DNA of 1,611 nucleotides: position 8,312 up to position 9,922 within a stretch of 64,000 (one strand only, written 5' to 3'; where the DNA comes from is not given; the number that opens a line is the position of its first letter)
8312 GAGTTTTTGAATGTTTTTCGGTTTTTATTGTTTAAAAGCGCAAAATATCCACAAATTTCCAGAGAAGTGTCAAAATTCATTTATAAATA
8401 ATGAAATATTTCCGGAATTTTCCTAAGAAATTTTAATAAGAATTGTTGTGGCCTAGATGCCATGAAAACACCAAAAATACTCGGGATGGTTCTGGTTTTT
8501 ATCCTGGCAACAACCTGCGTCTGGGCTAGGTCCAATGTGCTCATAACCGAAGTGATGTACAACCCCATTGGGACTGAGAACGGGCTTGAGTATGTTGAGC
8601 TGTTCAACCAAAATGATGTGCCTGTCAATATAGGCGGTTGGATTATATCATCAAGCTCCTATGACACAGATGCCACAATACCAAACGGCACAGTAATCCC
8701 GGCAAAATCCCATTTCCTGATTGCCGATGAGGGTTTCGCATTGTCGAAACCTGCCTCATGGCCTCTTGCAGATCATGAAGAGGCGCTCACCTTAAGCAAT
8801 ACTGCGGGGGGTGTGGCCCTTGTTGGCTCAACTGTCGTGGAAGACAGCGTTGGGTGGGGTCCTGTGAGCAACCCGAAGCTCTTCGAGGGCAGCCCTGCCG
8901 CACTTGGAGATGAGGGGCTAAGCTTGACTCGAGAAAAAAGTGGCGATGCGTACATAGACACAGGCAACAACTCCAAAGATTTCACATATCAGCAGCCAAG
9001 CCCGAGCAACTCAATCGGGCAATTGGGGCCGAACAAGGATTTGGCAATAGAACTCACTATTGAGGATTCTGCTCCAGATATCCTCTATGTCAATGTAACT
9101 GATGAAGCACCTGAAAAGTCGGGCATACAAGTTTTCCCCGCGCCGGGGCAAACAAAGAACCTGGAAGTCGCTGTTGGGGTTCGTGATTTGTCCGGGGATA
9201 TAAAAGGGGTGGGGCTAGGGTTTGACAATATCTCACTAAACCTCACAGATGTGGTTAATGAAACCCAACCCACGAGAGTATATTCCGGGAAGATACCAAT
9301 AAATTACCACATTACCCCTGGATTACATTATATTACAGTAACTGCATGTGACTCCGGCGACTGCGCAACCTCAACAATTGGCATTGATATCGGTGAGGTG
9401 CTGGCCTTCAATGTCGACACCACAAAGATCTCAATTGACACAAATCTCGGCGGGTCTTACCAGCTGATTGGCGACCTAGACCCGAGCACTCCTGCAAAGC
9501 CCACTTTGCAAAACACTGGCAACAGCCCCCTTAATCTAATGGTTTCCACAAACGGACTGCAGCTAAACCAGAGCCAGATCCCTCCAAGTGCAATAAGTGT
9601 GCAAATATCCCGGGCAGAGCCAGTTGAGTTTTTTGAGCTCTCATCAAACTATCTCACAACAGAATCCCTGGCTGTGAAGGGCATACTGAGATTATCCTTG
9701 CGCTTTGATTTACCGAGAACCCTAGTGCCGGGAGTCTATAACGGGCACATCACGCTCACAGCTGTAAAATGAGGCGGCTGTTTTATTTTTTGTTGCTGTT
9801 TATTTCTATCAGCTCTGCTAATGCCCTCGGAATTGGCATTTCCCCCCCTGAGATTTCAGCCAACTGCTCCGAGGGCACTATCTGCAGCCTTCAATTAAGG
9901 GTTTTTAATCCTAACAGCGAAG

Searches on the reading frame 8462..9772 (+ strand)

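Call 30: search_protein_families(library=pfam, proteins=[window:8462-9772:+], max_evalue=0.00001)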
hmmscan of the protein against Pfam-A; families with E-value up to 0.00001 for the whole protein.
window:8462-9772:+ (436 aa): 1 family
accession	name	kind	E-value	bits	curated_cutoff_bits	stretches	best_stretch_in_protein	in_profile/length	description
PF00932.25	LTD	-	8.1e-15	55.6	34.3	1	22-118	4-101/109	Lamin Tail Domain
